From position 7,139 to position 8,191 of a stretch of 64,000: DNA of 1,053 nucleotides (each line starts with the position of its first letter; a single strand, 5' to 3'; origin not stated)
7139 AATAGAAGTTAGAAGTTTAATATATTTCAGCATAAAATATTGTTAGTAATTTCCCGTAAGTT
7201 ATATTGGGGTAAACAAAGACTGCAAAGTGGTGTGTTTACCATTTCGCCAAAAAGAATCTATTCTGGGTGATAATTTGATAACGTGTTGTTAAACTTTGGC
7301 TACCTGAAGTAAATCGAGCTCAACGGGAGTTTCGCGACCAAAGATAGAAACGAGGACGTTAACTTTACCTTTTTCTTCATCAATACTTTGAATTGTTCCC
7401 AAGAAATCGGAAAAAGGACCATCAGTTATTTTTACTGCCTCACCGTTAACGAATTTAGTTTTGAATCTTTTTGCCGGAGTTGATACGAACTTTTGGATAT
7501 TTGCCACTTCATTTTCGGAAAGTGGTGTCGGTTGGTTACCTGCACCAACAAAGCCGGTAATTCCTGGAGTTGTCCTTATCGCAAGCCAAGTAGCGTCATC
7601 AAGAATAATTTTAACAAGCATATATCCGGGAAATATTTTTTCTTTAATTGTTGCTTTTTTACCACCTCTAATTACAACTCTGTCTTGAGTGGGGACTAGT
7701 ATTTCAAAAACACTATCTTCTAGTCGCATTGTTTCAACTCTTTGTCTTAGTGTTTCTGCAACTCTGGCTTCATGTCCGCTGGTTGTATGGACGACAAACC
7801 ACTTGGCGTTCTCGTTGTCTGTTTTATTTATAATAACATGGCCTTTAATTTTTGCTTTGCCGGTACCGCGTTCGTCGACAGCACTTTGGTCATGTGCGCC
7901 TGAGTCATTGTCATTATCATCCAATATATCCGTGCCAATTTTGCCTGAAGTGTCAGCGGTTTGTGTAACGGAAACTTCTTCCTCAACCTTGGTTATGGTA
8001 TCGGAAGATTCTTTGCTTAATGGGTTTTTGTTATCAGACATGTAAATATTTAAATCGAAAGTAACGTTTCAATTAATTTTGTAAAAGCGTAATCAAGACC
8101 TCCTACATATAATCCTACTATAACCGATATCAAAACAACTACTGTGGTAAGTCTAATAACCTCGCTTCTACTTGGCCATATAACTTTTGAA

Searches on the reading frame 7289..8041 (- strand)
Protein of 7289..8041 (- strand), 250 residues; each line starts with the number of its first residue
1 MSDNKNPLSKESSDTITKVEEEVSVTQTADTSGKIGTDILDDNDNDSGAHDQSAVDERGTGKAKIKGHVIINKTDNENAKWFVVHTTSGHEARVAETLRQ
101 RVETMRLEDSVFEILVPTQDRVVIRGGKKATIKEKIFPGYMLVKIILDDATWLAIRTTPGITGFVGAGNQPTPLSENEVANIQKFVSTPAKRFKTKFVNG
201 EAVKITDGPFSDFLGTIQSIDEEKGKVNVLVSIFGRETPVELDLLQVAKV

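Call 55: search_protein_families(library=pfam, proteins=[window:7289-8041:-], max_evalue=0.001)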
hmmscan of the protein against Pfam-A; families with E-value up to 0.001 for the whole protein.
window:7289-8041:- (250 aa): 2 families
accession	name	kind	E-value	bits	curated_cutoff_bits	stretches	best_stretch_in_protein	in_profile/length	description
PF02357.24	NusG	-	5.8e-26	91.3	22.2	1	80-182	2-92/93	Transcription termination factor nusG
PF00467.35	KOW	-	9.4e-07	28.9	22.3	1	200-228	2-30/32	KOW motif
